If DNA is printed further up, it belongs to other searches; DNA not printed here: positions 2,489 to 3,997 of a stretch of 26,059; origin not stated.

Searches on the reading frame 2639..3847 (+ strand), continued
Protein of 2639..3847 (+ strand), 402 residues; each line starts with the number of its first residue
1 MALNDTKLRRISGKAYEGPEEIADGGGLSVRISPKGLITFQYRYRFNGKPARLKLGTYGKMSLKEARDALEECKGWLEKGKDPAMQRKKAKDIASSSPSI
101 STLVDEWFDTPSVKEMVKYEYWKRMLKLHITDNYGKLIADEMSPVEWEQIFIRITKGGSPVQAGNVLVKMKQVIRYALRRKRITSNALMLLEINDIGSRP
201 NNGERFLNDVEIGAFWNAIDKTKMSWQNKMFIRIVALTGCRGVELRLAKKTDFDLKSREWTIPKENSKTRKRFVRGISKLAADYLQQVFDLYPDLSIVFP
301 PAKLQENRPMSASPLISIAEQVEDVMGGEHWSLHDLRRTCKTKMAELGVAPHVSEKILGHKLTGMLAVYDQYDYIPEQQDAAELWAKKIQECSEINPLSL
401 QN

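Call 52: find_homologous_proteins(query=window:2639-3844:+, max_evalue=1e-20)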
Query window:2639-3844:+ (402 aa): 263 proteins with E <= 1e-20 among 2912 candidates; the best 120 are listed.
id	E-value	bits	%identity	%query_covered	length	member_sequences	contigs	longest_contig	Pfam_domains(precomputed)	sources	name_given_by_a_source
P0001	5.1e-266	900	99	100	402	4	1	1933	PF13356.13,PF00589.28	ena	-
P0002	6.3e-244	827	89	100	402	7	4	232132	PF13356.13,PF00589.28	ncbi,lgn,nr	ncbi:TPA: site-specific integrase [Citrobacter freundii]|nr:site-specific integrase [Citrobacter fre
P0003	8.9e-244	827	89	100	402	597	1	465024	PF13356.13,PF00589.28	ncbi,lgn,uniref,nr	ncbi:tyrosine-type recombinase/integrase [Citrobacter braakii]|uniref:tyrosine-type recombinase/inte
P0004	3.3e-232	789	85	100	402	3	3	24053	PF13356.13,PF00589.28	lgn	-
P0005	1.9e-222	756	81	100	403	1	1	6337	PF13356.13,PF00589.28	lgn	-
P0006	1.1e-221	754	80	100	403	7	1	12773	PF13356.13,PF00589.28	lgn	-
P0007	4.9e-218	742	78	100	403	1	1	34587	PF13356.13,PF00589.28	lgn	-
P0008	2.0e-217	740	79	100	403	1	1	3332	PF13356.13,PF00589.28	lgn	-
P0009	1.2e-215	734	77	100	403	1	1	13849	PF13356.13,PF00589.28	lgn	-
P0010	4.8e-215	732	99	82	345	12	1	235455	PF13356.13,PF00589.28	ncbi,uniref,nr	ncbi:integrase arm-type DNA-binding domain-containing protein [Escherichia coli]|uniref:tyrosine-typ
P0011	1.8e-214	730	77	100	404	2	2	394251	PF13356.13,PF00589.28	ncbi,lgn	ncbi:tyrosine-type recombinase/integrase [Cronobacter turicensis]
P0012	3.3e-214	729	77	100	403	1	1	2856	PF13356.13,PF00589.28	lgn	-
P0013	5.0e-214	729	77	100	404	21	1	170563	PF13356.13,PF00589.28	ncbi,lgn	ncbi:site-specific integrase [Cronobacter turicensis]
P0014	6.9e-214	728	77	100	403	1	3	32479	PF13356.13,PF00589.28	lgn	-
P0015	1.8e-213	727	76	100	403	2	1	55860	PF22022.3,PF13356.13,PF00589.28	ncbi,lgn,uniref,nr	ncbi:site-specific integrase [Atlantibacter subterranea]|uniref:Site-specific integrase n=1 Tax=Atla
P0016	4.5e-213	726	76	100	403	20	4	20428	PF22022.3,PF13356.13,PF00589.28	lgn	-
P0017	4.8e-213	725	76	100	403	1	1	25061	PF22022.3,PF13356.13,PF00589.28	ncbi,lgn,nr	ncbi:site-specific integrase [Atlantibacter hermannii]|nr:site-specific integrase [Atlantibacter her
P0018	9.1e-213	725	76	100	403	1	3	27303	PF13356.13,PF00589.28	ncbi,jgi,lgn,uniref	ncbi:site-specific integrase [Atlantibacter subterraneus]|uniref:tyrosine-type recombinase/integrase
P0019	2.2e-211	720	76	100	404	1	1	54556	PF13356.13,PF00589.28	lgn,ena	-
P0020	8.7e-209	711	75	100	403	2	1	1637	PF13356.13,PF00589.28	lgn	-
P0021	1.4e-204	698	74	100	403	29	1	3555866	PF13356.13,PF00589.28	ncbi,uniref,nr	ncbi:tyrosine-type recombinase/integrase [Plesiomonas shigelloides]|uniref:tyrosine-type recombinase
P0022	5.9e-204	696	75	100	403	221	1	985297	PF13356.13,PF00589.28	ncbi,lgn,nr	ncbi:DUF4102 domain-containing protein [Salmonella enterica]|nr:DUF4102 domain-containing protein [S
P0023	4.5e-181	620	68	99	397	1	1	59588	PF13356.13,PF00589.28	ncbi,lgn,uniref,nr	ncbi:site-specific integrase [Sodalis sp. dw_96]|uniref:tyrosine-type recombinase/integrase n=1 Tax=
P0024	2.1e-180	618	66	100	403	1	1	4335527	PF13356.13,PF00589.28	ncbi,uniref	ncbi:tyrosine-type recombinase/integrase [Leminorella grimontii]|uniref:tyrosine-type recombinase/in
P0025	1.1e-176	606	67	98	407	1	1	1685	PF13356.13,PF00589.28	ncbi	-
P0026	5.6e-171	587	74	83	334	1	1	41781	PF22022.3,PF00589.28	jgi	-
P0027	3.7e-161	555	100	62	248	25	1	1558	PF13356.13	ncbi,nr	ncbi:TPA: integrase family protein, partial [Escherichia coli]|nr:integrase family protein [Escheric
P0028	3.9e-161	555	60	99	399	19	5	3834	PF13356.13,PF00589.28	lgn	-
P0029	6.9e-155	534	59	99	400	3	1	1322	PF22022.3,PF13356.13,PF00589.28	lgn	-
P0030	1.0e-154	533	59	99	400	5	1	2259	PF22022.3,PF13356.13,PF00589.28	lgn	-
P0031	4.6e-152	525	58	99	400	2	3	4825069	PF22022.3,PF13356.13,PF00589.28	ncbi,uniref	ncbi:tyrosine-type recombinase/integrase [Erwinia sp. BNK-24-b]|uniref:tyrosine-type recombinase/int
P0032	1.7e-150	520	57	99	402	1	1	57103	PF22022.3,PF13356.13,PF00589.28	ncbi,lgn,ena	-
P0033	2.8e-150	519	74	76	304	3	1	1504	PF13356.13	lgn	-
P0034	2.0e-149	516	57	99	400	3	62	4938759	PF22022.3,PF13356.13,PF00589.28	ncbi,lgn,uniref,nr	ncbi:tyrosine-type recombinase/integrase [Yersinia pseudotuberculosis]|uniref:tyrosine-type recombin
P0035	6.7e-149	514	56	99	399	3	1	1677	PF22022.3,PF13356.13,PF00589.28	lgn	-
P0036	1.8e-147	510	56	99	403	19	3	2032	PF13356.13,PF00589.28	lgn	-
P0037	2.1e-147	509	57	99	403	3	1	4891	PF22022.3,PF13356.13,PF00589.28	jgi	-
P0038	3.1e-140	486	55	98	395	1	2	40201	PF22022.3,PF13356.13,PF00589.28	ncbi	-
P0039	3.4e-140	486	54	98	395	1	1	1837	PF22022.3,PF13356.13,PF00589.28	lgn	-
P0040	1.6e-139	483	53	98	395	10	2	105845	PF22022.3,PF13356.13,PF00589.28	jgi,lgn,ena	-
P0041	2.7e-138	479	54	98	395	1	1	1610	PF22022.3,PF13356.13,PF00589.28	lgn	-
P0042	7.2e-138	478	54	98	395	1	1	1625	PF22022.3,PF13356.13,PF00589.28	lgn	-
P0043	4.4e-137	475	94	58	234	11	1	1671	PF00589.28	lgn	-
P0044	2.3e-133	463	75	67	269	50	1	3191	PF13356.13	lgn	-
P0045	9.5e-132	458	58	86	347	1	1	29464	PF13356.13,PF00589.28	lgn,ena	-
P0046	2.4e-128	447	50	98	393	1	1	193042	PF22022.3,PF13356.13,PF00589.28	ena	-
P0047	8.8e-128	445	50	98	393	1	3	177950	PF22022.3,PF13356.13,PF00589.28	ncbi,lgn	ncbi:MAG: site-specific integrase [Morganella sp. (in: enterobacteria)]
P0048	2.5e-127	443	99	51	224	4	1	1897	PF00589.28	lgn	-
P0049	1.1e-124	435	49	97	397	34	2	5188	PF22022.3,PF13356.13,PF00589.28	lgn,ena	-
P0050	2.5e-124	433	49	97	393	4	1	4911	PF22022.3,PF13356.13,PF00589.28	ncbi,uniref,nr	ncbi:tyrosine-type recombinase/integrase [Xenorhabdus bovienii]|uniref:tyrosine-type recombinase/int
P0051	1.6e-123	431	48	98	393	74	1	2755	PF22022.3,PF13356.13,PF00589.28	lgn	-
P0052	4.4e-123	429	48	98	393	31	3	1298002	PF22022.3,PF13356.13,PF00589.28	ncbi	ncbi:TPA: tyrosine-type recombinase/integrase [Morganella morganii]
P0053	4.6e-122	426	48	97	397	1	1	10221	PF22022.3,PF13356.13,PF00589.28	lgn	-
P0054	3.3e-121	423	47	97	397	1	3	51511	PF22022.3,PF13356.13,PF00589.28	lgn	-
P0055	4.1e-121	423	48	97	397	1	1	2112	PF22022.3,PF13356.13,PF00589.28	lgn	-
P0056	4.1e-121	423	48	97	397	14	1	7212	PF22022.3,PF13356.13,PF00589.28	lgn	-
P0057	7.5e-121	422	48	98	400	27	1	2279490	PF22022.3,PF13356.13,PF00589.28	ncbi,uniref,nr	ncbi:site-specific integrase [Serratia sp. BIGb0163]|uniref:tyrosine-type recombinase/integrase n=1 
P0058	3.8e-120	420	49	93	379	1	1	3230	PF22022.3,PF13356.13,PF00589.28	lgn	-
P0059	1.6e-119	418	47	98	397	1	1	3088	PF22022.3,PF13356.13,PF00589.28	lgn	-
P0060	1.6e-119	418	46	97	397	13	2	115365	PF22022.3,PF13356.13,PF00589.28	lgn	-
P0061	2.0e-119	417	47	98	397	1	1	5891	PF22022.3,PF13356.13,PF00589.28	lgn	-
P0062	2.4e-119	417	47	98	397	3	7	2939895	PF22022.3,PF13356.13,PF00589.28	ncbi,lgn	-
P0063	2.5e-119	417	49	98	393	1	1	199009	PF22022.3,PF13356.13,PF00589.28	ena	-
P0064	2.5e-119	417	47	98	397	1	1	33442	PF22022.3,PF13356.13,PF00589.28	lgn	-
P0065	3.3e-119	417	47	98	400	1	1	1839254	PF22022.3,PF13356.13,PF00589.28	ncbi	ncbi:tyrosine-type recombinase/integrase [Serratia marcescens]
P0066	3.5e-119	416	47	98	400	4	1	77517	PF22022.3,PF13356.13,PF00589.28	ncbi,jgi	ncbi:TPA: tyrosine-type recombinase/integrase [Serratia marcescens]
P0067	4.5e-119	416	47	98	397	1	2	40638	PF22022.3,PF13356.13,PF00589.28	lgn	-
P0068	4.5e-119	416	47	98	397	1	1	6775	PF22022.3,PF13356.13,PF00589.28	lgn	-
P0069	4.6e-119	416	47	98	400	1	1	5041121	PF22022.3,PF13356.13,PF00589.28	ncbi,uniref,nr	ncbi:site-specific integrase [Serratia marcescens]|uniref:tyrosine-type recombinase/integrase n=1 Ta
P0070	4.6e-119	416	47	98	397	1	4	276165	PF22022.3,PF13356.13,PF00589.28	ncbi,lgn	-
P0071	6.2e-119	416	47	98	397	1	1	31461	PF22022.3,PF13356.13,PF00589.28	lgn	-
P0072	6.4e-119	416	47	98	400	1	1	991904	PF13356.13,PF00589.28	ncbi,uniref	ncbi:tyrosine-type recombinase/integrase [Serratia marcescens]|uniref:tyrosine-type recombinase/inte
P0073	6.9e-119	415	49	93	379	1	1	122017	PF22022.3,PF13356.13,PF00589.28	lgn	-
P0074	7.8e-119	415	47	97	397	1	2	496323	PF22022.3,PF13356.13,PF00589.28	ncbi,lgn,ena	-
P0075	8.7e-119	415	47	98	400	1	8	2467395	PF22022.3,PF13356.13,PF00589.28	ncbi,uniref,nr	ncbi:tyrosine-type recombinase/integrase [Serratia marcescens]|uniref:tyrosine-type recombinase/inte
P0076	1.2e-118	415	47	98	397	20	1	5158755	PF22022.3,PF13356.13,PF00589.28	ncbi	ncbi:tyrosine-type recombinase/integrase [Phytobacter sp. AG2a]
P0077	1.2e-118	415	47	98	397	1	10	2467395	PF22022.3,PF13356.13,PF00589.28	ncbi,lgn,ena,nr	ncbi:Putative prophage CPS-53 integrase [Serratia marcescens]|nr:Putative prophage CPS-53 integrase 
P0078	1.2e-118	415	47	98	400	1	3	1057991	PF22022.3,PF13356.13,PF00589.28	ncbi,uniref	ncbi:site-specific integrase [Serratia nevei]|uniref:tyrosine-type recombinase/integrase n=1 Tax=Ser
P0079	1.5e-118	414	46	98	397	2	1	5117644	PF22022.3,PF13356.13,PF00589.28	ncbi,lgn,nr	ncbi:integrase [Serratia surfactantfaciens]|nr:integrase [Serratia surfactantfaciens]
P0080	1.6e-118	414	47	97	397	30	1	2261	PF22022.3,PF13356.13,PF00589.28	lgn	-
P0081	1.6e-118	414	47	98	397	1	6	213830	PF22022.3,PF13356.13,PF00589.28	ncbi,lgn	-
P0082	1.7e-118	414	47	98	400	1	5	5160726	PF22022.3,PF13356.13,PF00589.28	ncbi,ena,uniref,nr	ncbi:site-specific integrase [Serratia sp. K-E0102]|uniref:tyrosine-type recombinase/integrase n=1 T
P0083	1.7e-118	414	47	98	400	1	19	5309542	PF22022.3,PF13356.13,PF00589.28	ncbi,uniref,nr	ncbi:TPA: tyrosine-type recombinase/integrase [Serratia marcescens]|uniref:tyrosine-type recombinase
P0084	2.2e-118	414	47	98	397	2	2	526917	PF22022.3,PF13356.13,PF00589.28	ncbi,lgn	-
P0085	2.3e-118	414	47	98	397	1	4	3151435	PF22022.3,PF13356.13,PF00589.28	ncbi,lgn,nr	ncbi:Putative prophage CPS-53 integrase [Serratia marcescens]|nr:Putative prophage CPS-53 integrase 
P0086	2.3e-118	414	47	98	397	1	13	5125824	PF22022.3,PF13356.13,PF00589.28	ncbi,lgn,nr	ncbi:Putative prophage CPS-53 integrase [Serratia marcescens]|nr:hypothetical protein AZZ98_001788 [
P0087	3.0e-118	413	47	99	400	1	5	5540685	PF22022.3,PF13356.13,PF00589.28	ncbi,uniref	ncbi:tyrosine-type recombinase/integrase [Serratia proteamaculans]|uniref:tyrosine-type recombinase/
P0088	3.1e-118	413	47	98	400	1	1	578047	PF22022.3,PF13356.13,PF00589.28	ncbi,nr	ncbi:TPA: site-specific integrase [Serratia marcescens]|nr:site-specific integrase [Serratia marcesc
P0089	4.3e-118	413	47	98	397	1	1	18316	PF22022.3,PF13356.13,PF00589.28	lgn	-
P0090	4.3e-118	413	47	98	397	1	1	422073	PF22022.3,PF13356.13,PF00589.28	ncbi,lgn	-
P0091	4.3e-118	413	47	98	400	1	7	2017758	PF22022.3,PF13356.13,PF00589.28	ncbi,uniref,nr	ncbi:TPA: tyrosine-type recombinase/integrase [Serratia marcescens]|uniref:tyrosine-type recombinase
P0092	4.3e-118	413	47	98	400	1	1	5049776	PF22022.3,PF13356.13,PF00589.28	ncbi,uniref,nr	ncbi:site-specific integrase [Serratia marcescens]|uniref:tyrosine-type recombinase/integrase n=1 Ta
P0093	4.7e-118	413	49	93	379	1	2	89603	PF22022.3,PF13356.13,PF00589.28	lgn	-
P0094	4.8e-118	413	47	98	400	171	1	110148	PF22022.3,PF13356.13,PF00589.28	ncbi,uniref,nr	ncbi:tyrosine-type recombinase/integrase [Yersinia kristensenii]|uniref:tyrosine-type recombinase/in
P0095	5.5e-118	413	46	99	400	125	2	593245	PF22022.3,PF13356.13,PF00589.28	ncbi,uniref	ncbi:TPA: tyrosine-type recombinase/integrase [Serratia marcescens]|uniref:tyrosine-type recombinase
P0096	5.8e-118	412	48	98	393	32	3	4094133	PF22022.3,PF13356.13,PF00589.28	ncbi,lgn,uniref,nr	ncbi:site-specific integrase [Providencia alcalifaciens]|uniref:Site-specific recombinase, phage int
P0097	5.9e-118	412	47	98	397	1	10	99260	PF22022.3,PF13356.13,PF00589.28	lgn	-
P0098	6.9e-118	412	46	98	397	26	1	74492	PF22022.3,PF13356.13,PF00589.28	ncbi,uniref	ncbi:tyrosine-type recombinase/integrase [Klebsiella aerogenes]|uniref:tyrosine-type recombinase/int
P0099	7.4e-118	412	47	97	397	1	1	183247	PF22022.3,PF13356.13,PF00589.28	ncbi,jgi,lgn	ncbi:MAG TPA: integrase arm-type DNA-binding domain-containing protein [Scandinavium sp.]|jgi:integr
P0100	8.1e-118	412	47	98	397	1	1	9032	PF22022.3,PF13356.13,PF00589.28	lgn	-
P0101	8.4e-118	412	47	97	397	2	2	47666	PF22022.3,PF13356.13,PF00589.28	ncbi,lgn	ncbi:tyrosine-type recombinase/integrase [Dryocola clanedunensis]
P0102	9.2e-118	412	46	98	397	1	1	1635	PF22022.3,PF13356.13,PF00589.28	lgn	-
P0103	1.1e-117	411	47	98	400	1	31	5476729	PF22022.3,PF13356.13,PF00589.28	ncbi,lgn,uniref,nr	ncbi:tyrosine-type recombinase/integrase [Serratia marcescens]|uniref:tyrosine-type recombinase/inte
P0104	1.2e-117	411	49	93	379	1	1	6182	PF22022.3,PF13356.13,PF00589.28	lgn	-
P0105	1.5e-117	411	46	98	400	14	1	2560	PF22022.3,PF13356.13,PF00589.28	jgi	jgi:integrase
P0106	1.5e-117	411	47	98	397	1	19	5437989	PF22022.3,PF13356.13,PF00589.28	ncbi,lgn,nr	ncbi:Putative prophage CPS-53 integrase [Serratia marcescens]|nr:integrase [Serratia marcescens] CUZ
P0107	1.5e-117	411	47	98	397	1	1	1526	PF22022.3,PF13356.13,PF00589.28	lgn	-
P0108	1.7e-117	411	47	98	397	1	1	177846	PF22022.3,PF13356.13,PF00589.28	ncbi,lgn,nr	ncbi:tyrosine-type recombinase/integrase [Enterobacteriaceae bacterium RIT711]|nr:tyrosine-type reco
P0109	2.1e-117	411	47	98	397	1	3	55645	PF22022.3,PF13356.13,PF00589.28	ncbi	-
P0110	2.1e-117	411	47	98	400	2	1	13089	PF22022.3,PF13356.13,PF00589.28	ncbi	-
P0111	2.2e-117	411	47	98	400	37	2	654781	PF13356.13,PF00589.28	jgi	jgi:integrase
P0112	2.7e-117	410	46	98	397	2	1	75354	PF22022.3,PF13356.13,PF00589.28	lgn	-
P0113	2.9e-117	410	47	98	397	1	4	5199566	PF22022.3,PF13356.13,PF00589.28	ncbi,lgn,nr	ncbi:integrase [Serratia marcescens]|nr:integrase [Serratia marcescens]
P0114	3.2e-117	410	46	98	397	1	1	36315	PF22022.3,PF13356.13,PF00589.28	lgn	-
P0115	3.2e-117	410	47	98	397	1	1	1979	PF22022.3,PF13356.13,PF00589.28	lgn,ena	-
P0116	3.3e-117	410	46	97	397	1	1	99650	PF22022.3,PF13356.13,PF00589.28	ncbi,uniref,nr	ncbi:integrase [Klebsiella aerogenes]|uniref:tyrosine-type recombinase/integrase n=1 Tax=Klebsiella 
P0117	4.4e-117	410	47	98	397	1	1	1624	PF22022.3,PF13356.13,PF00589.28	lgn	-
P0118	4.4e-117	410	46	98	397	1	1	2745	PF22022.3,PF13356.13,PF00589.28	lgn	-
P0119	5.4e-117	409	47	97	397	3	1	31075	PF22022.3,PF13356.13,PF00589.28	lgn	-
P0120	5.6e-117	409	47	98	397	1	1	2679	PF22022.3,PF13356.13,PF00589.28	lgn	-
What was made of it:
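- Closest known: KplE1. Same: Several homologues are labelled 'CPS-53 integrase' by their sources (call 52).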

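Call 53: find_encoding_contigs(protein=P0034, flank=4000, max_places=2)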
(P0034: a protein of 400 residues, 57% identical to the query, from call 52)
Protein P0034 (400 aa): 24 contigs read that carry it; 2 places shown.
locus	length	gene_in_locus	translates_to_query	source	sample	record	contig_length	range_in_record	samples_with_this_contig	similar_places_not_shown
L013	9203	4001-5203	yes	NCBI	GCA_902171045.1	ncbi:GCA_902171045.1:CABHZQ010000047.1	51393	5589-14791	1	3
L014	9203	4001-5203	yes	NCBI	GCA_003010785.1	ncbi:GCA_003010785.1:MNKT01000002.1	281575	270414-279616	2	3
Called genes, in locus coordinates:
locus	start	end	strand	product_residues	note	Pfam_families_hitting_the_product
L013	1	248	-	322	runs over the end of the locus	PF01297:ZnuA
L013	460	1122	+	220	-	PF01464:SLT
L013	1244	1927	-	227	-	PF01914:MarC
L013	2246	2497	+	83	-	-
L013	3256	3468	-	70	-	PF13619:KTSC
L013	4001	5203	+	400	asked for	PF13356:Arm-DNA-bind_3, PF22022:Phage_int_M (weak), PF00589:Phage_integrase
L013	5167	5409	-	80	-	-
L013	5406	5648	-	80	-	-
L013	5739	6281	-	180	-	PF05869:Dam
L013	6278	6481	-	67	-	-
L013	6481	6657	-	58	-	-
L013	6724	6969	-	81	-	-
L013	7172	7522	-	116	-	-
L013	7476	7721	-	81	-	PF08136:SRA_like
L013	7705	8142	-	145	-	-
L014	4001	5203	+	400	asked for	PF13356:Arm-DNA-bind_3, PF22022:Phage_int_M (weak), PF00589:Phage_integrase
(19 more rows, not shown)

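Call 54: find_encoding_contigs(protein=P0069, flank=4000, max_places=2)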
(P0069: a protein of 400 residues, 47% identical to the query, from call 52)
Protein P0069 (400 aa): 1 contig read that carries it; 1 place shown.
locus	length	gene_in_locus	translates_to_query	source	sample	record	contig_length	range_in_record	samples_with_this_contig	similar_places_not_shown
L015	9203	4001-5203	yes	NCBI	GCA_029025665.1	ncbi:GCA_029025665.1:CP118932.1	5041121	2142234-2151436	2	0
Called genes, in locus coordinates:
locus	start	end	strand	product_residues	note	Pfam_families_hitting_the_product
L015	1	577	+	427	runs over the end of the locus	-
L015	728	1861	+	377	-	PF01497:Peripla_BP_2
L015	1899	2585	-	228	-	PF01914:MarC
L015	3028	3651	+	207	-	-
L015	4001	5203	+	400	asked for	PF13356:Arm-DNA-bind_3, PF22022:Phage_int_M (weak), PF00589:Phage_integrase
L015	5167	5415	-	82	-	-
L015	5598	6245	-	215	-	PF05063:MT-A70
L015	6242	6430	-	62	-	-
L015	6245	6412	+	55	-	-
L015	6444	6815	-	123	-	-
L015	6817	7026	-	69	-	PF24732:ParE_like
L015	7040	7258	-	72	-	-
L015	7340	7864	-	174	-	-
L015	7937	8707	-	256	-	PF16473:Rv2179c-like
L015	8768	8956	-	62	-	-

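Call 55: find_encoding_contigs(protein=P0022, flank=4000, max_places=2)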
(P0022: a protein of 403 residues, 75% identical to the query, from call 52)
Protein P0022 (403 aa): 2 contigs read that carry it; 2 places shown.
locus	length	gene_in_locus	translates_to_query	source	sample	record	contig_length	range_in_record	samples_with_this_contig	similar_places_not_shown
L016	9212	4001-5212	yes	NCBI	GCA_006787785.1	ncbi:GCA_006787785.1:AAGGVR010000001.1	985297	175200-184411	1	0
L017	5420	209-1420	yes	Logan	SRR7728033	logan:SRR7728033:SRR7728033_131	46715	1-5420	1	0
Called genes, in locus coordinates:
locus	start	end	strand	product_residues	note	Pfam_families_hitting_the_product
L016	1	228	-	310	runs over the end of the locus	PF00294:PfkB, PF08543:Phos_pyr_kin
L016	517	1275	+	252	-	PF04338:DUF481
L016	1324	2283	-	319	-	PF09982:LpxR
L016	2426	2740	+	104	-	-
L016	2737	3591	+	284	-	PF01223:Endonuclease_NS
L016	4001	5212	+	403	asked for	PF13356:Arm-DNA-bind_3, PF00589:Phage_integrase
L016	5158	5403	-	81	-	-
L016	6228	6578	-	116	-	-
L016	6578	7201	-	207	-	PF13935:Ead_Ea22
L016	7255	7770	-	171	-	PF03235:GmrSD_N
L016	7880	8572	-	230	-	PF13392:HNH_3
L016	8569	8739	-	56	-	PF10930:DUF2737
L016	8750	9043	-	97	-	PF11043:Anti-RecBCD_p2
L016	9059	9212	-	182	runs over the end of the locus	PF16473:Rv2179c-like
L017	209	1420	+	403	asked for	PF13356:Arm-DNA-bind_3, PF00589:Phage_integrase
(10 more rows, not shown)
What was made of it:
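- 3805..4035 (-): 76-aa ORF convergent with the int 3' end and overlapping it. Candidate excisionase/RDF. An ~80-aa ORF sits in the same position in the Yersinia, Serratia and Salmonella loci (calls 53-55).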

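Call 78: search_protein_families(library=pfam, proteins=[L016:5158-5403:-, L015:5167-5415:-], max_evalue=5)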
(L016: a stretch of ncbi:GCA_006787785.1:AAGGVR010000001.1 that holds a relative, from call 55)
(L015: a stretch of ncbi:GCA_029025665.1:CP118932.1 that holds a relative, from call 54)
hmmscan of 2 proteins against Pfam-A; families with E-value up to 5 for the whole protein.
L016:5158-5403:- (81 aa): 4 families
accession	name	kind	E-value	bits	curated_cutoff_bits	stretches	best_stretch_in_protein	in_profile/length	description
PF13384.12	HTH_23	-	0.0091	16.2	24.6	1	13-41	20-47/50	Homeodomain-like domain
PF02954.25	HTH_8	-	0.015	15.5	22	1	22-35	29-42/42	Bacterial regulatory protein, Fis family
PF20432.4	Xre-like-HTH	-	0.084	13.6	25.8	1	11-33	24-45/63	Antitoxin Xre-like helix-turn-helix domain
PF13551.12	HTH_29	-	0.11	13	28.1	1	22-39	23-40/64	Winged helix-turn helix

L015:5167-5415:- (82 aa): 2 families
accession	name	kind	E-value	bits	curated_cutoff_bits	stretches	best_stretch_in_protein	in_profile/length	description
PF13384.12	HTH_23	-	0.0045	17.2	24.6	1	14-42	19-46/50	Homeodomain-like domain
PF05225.22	HTH_psq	-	0.27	11.4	20.4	1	24-36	27-39/45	helix-turn-helix, Psq domain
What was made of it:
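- Tried and rejected: Pfam on the candidate RDF: only sub-threshold HTH hits (call 78).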
